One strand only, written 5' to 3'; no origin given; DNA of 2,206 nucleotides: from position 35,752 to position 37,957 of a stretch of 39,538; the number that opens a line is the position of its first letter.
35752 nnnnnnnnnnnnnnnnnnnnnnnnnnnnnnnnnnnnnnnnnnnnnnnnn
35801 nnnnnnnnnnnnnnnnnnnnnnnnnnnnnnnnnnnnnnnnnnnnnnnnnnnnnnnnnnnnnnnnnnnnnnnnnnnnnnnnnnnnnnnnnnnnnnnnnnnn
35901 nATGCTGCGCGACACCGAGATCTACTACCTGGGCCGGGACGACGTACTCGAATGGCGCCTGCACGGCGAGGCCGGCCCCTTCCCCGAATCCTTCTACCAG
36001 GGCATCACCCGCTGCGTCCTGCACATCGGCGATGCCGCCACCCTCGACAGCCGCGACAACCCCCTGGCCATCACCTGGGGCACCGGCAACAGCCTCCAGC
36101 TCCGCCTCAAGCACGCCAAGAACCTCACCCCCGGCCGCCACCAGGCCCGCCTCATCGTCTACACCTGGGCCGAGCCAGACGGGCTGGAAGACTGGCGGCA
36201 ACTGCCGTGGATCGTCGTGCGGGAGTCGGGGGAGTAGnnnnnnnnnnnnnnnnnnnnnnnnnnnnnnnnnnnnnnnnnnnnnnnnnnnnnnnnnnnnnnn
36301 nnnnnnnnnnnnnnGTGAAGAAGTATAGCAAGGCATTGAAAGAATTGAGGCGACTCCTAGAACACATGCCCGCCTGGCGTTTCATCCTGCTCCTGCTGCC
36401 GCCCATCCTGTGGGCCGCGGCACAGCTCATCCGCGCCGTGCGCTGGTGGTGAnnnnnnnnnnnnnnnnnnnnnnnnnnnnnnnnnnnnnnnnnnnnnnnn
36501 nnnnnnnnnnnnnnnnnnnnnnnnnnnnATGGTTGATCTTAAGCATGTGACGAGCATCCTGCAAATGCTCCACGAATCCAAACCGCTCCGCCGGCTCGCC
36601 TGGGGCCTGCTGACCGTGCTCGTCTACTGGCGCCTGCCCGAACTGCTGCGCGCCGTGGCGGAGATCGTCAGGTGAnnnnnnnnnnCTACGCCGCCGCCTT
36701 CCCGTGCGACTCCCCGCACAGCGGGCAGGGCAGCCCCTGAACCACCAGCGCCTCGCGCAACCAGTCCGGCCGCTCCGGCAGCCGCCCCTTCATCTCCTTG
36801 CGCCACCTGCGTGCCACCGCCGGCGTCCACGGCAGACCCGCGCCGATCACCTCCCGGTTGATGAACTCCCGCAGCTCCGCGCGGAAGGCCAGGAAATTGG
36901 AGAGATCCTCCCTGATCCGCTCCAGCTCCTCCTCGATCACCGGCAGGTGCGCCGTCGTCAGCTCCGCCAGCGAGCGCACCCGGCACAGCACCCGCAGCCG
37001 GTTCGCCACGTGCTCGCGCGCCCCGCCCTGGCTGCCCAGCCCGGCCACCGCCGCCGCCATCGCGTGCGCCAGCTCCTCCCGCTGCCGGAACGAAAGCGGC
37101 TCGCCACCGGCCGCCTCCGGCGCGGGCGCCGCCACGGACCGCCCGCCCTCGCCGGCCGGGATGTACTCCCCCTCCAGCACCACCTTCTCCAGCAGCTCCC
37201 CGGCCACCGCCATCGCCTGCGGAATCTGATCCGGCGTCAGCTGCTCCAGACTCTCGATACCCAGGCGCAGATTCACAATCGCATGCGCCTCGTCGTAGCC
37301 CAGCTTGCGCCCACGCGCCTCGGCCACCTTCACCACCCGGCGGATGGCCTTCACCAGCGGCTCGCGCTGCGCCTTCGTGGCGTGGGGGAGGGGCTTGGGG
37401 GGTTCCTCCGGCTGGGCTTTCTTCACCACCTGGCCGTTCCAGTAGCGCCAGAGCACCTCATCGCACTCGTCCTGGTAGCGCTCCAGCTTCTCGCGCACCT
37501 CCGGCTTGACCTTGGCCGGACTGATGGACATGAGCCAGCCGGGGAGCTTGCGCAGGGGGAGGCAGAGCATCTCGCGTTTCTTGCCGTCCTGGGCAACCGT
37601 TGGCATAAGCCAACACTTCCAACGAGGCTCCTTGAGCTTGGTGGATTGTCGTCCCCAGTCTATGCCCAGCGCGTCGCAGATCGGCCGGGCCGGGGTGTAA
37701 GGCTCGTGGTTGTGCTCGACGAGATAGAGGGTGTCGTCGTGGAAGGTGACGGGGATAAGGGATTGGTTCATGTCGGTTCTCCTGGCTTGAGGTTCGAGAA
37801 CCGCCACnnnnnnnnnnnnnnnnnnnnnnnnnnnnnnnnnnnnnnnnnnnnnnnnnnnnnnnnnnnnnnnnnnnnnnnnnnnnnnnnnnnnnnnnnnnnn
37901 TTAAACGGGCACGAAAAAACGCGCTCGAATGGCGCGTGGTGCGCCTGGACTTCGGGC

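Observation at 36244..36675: Tandem pair of hairpin-leader + small membrane peptide cassettes, part of a five-member intragenomic family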

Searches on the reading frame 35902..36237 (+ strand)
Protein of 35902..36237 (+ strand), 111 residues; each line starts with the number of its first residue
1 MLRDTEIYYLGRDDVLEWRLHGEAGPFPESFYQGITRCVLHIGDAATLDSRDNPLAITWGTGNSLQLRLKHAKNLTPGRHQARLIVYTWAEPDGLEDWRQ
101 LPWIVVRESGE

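Call 14: search_protein_families(library=phrogs, proteins=[window:35902-36237:+], max_evalue=0.01)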
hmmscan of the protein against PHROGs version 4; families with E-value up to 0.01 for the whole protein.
window:35902-36237:+ (111 aa): 0 families

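Call 67: find_encoding_contigs(protein=window:35902-36237:+, flank=3000, max_places=10)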
Protein window:35902-36237:+ (111 aa): 7 contigs read that carry it; 5 places shown.
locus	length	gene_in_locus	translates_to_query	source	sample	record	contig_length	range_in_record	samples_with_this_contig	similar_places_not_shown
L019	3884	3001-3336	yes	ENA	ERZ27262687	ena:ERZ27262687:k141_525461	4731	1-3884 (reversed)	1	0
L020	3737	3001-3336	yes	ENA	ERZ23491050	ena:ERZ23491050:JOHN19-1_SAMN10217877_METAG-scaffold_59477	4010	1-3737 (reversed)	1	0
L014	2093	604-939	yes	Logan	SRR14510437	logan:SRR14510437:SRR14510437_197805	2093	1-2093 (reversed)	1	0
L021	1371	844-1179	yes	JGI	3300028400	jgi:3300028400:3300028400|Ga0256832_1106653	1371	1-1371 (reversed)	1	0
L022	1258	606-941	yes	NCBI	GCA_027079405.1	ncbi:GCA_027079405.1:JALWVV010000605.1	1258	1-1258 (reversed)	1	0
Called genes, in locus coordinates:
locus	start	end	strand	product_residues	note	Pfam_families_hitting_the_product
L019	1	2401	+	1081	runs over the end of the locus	?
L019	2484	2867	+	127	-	-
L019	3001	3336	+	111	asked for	-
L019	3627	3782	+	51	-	-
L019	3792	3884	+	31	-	?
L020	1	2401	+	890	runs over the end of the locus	?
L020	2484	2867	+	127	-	-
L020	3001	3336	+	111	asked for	-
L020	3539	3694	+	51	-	-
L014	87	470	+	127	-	-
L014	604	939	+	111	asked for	-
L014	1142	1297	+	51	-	-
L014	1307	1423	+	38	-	-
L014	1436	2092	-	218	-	?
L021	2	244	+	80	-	?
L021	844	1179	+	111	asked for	-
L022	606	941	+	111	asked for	-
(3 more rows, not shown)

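Call 80: search_protein_families(library=pfam, proteins=[window:35902-36237:+], max_evalue=1)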
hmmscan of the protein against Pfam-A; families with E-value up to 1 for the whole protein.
window:35902-36237:+ (111 aa): 0 families

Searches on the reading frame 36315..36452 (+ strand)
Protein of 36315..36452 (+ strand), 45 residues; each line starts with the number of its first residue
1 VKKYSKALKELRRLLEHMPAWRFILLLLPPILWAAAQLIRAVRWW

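Call 15: search_protein_families(library=phrogs, proteins=[window:36315-36452:+], max_evalue=10)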
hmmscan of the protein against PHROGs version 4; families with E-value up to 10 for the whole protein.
window:36315-36452:+ (45 aa): 3 families
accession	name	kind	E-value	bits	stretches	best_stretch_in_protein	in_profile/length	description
phrog_6632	-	unknown function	1.7e-08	35.2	1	4-45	4-45/45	-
phrog_13775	-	unknown function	0.14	13.3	1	24-45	20-41/41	-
phrog_2193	-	unknown function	0.21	12.8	1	7-28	3-24/51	-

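Call 16: search_dna_similar(query=window:36315-36449:+, collection=phages, mode=protein, max_evalue=1, max_rows=40)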
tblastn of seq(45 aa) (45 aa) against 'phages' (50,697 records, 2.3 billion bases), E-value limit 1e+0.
No match.

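Call 28: find_homologous_proteins(query=A1, max_evalue=0.01)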
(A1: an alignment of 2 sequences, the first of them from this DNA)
Query A1 (2 sequences) (45 aa, profile of the alignment): 1 proteins with E <= 0.01 among 8 candidates.
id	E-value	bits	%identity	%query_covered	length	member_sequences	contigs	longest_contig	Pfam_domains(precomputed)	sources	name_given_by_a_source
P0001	1.3e-10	59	83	13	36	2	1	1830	-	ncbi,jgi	-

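Call 31: find_encoding_contigs(protein=P0001, flank=10000)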
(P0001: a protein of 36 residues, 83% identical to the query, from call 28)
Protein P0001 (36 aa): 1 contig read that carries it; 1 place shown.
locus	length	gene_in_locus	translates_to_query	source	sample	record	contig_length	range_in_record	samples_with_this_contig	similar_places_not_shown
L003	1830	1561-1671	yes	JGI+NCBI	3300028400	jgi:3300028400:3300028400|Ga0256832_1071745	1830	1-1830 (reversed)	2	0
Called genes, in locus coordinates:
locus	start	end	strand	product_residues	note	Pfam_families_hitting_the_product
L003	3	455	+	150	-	?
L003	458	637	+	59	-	-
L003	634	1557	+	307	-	PF18906:Phage_tube_2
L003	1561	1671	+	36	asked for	-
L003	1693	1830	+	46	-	?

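Call 52: find_related_loci(query=A1, collection=viral_contigs, flank=3000)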
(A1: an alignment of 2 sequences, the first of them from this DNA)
Query A1 (45 aa) in viral_contigs; peptide patterns used: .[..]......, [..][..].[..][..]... (x = any residue, [..] = any of these).
72 stretches matched a pattern, but none encodes a relative of the query by tblastn (E <= 1e-3).

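Call 53: find_related_loci(query=A1, collection=metagenome_contigs, flank=5000)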
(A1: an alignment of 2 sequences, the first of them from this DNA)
Query A1 (45 aa) in metagenome_contigs; peptide patterns used: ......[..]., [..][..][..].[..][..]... (x = any residue, [..] = any of these).
475 stretches matched a pattern; 1 encode a relative of the query (tblastn E <= 1e-3); 1 distinct loci.
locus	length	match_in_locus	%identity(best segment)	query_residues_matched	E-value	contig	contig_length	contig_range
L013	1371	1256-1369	97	1-38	2e-15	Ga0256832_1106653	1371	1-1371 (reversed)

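Call 80: search_protein_families(library=pfam, proteins=[window:36315-36452:+], max_evalue=1)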
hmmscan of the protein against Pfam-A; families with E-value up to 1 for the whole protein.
window:36315-36452:+ (45 aa): 3 families
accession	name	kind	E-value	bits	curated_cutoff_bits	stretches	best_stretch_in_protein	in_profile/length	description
PF14853.12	Fis1_TPR_C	-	0.0043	17.6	25.3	1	1-22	14-35/53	Fis1 C-terminal tetratricopeptide repeat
PF18743.7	AHJR-like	-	0.028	14.4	26.1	1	5-27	69-91/123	REase_AHJR-like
PF07719.23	TPR_2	-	0.13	12.9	27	1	2-20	15-33/34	Tetratricopeptide repeat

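Call 83: search_protein_representatives(alignment_id=A1)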
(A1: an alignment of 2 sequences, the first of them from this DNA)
Query: 2 sequences, 53 profile positions. Proteins with E-value up to 0.001 (for the whole library): 14; up to 1e-10: 1; up to 1e-30: 0. The best 14 are listed.
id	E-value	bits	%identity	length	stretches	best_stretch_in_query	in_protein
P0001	4.0e-11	59.0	-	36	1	14-53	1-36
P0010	1.9e-06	44.0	-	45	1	4-45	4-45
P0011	2.8e-06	43.5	-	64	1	3-45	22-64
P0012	6.9e-06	42.2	-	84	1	3-45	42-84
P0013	1.2e-05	41.4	-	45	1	4-45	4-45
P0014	2.0e-05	40.7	-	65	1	3-45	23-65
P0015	6.8e-05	39.1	-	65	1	4-46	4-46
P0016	8.6e-05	38.7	-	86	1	3-45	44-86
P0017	1.7e-04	37.8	-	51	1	4-34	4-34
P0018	1.8e-04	37.7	-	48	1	3-41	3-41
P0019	2.7e-04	37.1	-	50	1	5-44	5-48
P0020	2.9e-04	37.1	-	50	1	4-42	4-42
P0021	3.0e-04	37.0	-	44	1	5-45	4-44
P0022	6.6e-04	35.9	-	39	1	2-45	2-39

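Call 86: find_related_loci(query=A8, collection=viral_contigs, flank=3000)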
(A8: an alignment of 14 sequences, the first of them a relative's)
Query A8 (45 aa) in viral_contigs; peptide patterns used: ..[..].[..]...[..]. (x = any residue, [..] = any of these).
184 stretches matched a pattern; 89 encode a relative of the query (tblastn E <= 1e-3); the best 80 are kept; 80 distinct loci.
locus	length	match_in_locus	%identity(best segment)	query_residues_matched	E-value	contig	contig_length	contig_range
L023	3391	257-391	98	1-45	6e-25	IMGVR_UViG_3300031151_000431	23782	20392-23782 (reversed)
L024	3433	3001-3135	98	1-45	6e-25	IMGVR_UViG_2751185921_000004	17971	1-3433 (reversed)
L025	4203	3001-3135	87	1-45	4e-23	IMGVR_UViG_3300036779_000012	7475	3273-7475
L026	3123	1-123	100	5-45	1e-22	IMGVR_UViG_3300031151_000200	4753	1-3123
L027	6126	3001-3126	91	1-45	4e-21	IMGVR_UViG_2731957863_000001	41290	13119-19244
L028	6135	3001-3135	71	1-45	9e-19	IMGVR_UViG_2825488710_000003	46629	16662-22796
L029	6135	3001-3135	71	1-45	1e-18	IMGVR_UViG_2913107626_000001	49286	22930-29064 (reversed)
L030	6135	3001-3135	71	1-45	1e-18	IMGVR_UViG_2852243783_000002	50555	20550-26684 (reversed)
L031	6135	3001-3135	73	1-45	1e-18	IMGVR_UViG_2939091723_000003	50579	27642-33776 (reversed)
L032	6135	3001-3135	71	1-45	1e-18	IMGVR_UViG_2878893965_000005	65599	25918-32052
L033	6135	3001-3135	71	1-45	1e-18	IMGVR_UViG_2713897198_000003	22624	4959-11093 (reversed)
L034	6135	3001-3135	71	1-45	2e-18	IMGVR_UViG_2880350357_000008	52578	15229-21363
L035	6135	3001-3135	71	1-45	1e-18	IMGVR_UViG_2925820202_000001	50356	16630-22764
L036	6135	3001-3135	71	1-45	1e-18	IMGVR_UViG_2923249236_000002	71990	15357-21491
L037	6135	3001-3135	71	1-45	1e-18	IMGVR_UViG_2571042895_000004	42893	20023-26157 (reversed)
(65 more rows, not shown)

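Call 122: search_protein_families(library=ncbifam, proteins=[window:36315-36452:+], max_evalue=1)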
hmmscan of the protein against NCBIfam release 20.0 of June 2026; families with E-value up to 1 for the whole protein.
window:36315-36452:+ (45 aa): 0 families

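Call 123: search_protein_families(library=padloc, proteins=[window:36315-36452:+], max_evalue=1)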
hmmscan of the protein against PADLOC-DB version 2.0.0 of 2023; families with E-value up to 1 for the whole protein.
window:36315-36452:+ (45 aa): 0 families

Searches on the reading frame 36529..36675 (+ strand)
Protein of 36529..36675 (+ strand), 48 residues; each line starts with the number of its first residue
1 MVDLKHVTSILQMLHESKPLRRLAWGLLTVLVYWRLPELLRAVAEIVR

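Call 15: search_protein_families(library=phrogs, proteins=[window:36529-36675:+], max_evalue=10)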
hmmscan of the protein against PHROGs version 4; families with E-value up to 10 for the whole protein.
window:36529-36675:+ (48 aa): 3 families
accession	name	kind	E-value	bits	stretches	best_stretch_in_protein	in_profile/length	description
phrog_1263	-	unknown function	0.0084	17.1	1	37-47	32-42/47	-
phrog_32825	-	unknown function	0.04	14.9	1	20-48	8-36/42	-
phrog_23357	-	unknown function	0.041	15.2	1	7-47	9-53/57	-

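Call 17: search_dna_similar(query=window:36529-36672:+, collection=phages, mode=protein, max_evalue=1, max_rows=40)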
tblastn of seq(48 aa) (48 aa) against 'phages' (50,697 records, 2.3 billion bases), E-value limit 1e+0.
No match.

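Call 61: find_homologous_proteins(query=A5, max_evalue=0.1)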
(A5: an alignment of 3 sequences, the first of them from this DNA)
Query A5 (3 sequences) (48 aa, profile of the alignment): 4 proteins with E <= 0.1 among 8 candidates.
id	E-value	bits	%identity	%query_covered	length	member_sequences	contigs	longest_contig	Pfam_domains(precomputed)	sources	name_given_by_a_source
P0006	8.7e-23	98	44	52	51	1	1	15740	-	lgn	-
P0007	9.1e-21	91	100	100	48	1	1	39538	-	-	-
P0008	1.4e-15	75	40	75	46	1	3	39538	-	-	-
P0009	5.0e-6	44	85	69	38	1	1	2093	-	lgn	-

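Call 62: find_encoding_contigs(protein=P0009, flank=5000)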
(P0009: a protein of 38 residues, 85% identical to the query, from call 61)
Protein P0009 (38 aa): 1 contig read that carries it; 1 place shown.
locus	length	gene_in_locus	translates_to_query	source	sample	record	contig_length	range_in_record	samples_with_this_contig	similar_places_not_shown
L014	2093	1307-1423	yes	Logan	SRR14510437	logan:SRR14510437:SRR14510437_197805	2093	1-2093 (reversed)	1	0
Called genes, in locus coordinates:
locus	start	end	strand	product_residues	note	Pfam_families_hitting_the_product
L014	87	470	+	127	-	-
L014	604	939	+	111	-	-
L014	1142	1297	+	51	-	-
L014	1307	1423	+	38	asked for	-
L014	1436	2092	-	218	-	?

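Call 63: find_encoding_contigs(protein=P0008, flank=3000)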
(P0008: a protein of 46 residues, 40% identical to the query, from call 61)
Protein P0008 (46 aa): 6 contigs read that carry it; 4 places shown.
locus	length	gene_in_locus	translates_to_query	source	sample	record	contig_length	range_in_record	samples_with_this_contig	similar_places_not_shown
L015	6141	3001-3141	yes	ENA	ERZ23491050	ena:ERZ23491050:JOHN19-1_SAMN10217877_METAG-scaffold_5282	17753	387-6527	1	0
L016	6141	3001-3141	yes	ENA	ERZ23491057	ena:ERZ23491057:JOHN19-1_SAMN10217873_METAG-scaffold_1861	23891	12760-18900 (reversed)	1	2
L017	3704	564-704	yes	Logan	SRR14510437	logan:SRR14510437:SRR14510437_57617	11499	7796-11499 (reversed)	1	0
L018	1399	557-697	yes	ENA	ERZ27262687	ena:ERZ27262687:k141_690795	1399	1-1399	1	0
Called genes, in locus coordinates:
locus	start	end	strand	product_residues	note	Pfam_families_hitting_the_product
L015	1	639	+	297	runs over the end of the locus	-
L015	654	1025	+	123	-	PF02924:HDPD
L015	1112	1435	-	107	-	-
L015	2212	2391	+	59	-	-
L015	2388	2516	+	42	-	-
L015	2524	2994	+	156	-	PF08291:Peptidase_M15_3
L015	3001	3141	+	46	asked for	-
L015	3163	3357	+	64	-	-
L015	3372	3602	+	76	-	-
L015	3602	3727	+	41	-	-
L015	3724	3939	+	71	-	-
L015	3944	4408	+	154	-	PF07030:Phage_Mu_Gp36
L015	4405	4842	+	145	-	PF23840:Phage_tail_terminator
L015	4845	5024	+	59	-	-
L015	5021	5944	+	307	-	PF18906:Phage_tube_2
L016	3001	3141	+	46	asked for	-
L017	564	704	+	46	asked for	-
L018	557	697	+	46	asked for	-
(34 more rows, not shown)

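Call 80: search_protein_families(library=pfam, proteins=[window:36529-36675:+], max_evalue=1)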
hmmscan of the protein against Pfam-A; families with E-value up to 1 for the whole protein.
window:36529-36675:+ (48 aa): 1 family
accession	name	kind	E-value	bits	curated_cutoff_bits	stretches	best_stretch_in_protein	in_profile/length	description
PF14965.11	BRI3BP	-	0.026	14.5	27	1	22-47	75-100/179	Negative regulator of p53/TP53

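Call 122: search_protein_families(library=ncbifam, proteins=[window:36529-36675:+, L014:1142-1297:+], max_evalue=1)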
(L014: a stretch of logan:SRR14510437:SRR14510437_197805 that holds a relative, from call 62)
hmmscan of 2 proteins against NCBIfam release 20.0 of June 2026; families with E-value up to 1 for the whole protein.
window:36529-36675:+ (48 aa): 0 families

L014:1142-1297:+ (51 aa): 1 family
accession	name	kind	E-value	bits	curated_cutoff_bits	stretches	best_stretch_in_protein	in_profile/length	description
NF007353.0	PRK09848.1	equivalog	0.009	14.8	528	1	10-44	132-166/457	glucuronide transporter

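Call 123: search_protein_families(library=padloc, proteins=[window:36529-36675:+, L014:1142-1297:+], max_evalue=1)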
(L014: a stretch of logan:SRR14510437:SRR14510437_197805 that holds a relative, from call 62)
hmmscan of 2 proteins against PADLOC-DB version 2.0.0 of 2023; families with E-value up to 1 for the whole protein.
window:36529-36675:+ (48 aa): 0 families

L014:1142-1297:+ (51 aa): 0 families

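Call 124: find_related_loci(query=A5, collection=viral_contigs, flank=1500)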
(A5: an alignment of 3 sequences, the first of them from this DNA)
Query A5 (48 aa) in viral_contigs; peptide patterns used: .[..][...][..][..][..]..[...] (x = any residue, [..] = any of these).
74 stretches matched a pattern, but none encodes a relative of the query by tblastn (E <= 1e-3).

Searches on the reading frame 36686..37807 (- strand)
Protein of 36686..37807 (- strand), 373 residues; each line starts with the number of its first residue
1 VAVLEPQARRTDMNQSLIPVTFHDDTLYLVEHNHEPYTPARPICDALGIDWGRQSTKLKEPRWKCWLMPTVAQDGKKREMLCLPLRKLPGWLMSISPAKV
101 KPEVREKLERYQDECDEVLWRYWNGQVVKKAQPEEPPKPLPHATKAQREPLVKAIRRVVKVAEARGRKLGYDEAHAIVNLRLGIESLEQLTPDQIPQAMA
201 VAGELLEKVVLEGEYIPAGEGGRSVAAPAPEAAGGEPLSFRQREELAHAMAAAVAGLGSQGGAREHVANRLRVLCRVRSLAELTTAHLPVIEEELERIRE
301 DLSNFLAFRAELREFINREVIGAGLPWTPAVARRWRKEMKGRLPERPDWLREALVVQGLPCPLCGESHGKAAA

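Call 14: search_protein_families(library=phrogs, proteins=[window:36686-37807:-], max_evalue=0.01)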
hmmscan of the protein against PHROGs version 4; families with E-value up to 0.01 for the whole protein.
window:36686-37807:- (373 aa): 9 families
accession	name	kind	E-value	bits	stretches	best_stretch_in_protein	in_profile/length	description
phrog_524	-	transcription regulation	2.3e-51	176.6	1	16-199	8-186/317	anti-repressor Ant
phrog_245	-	transcription regulation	6.1e-35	122.2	1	14-218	38-213/319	anti-repressor Ant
phrog_14366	-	unknown function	6.6e-32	111.2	1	18-119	4-107/122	-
phrog_2127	-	transcription regulation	1.3e-11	45.8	1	16-199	3-183/313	anti-repressor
phrog_29922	-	unknown function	3.7e-08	34.2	1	15-130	6-125/230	-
phrog_7940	-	unknown function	2.3e-07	31.7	1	20-127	7-128/252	-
phrog_130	-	transcription regulation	5.2e-07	30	1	11-183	154-297/480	anti-repressor Ant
phrog_2593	-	transcription regulation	7.8e-07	30.1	1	9-84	14-96/255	anti-repressor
phrog_2812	-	unknown function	1.1e-05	26.1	1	141-218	120-189/288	-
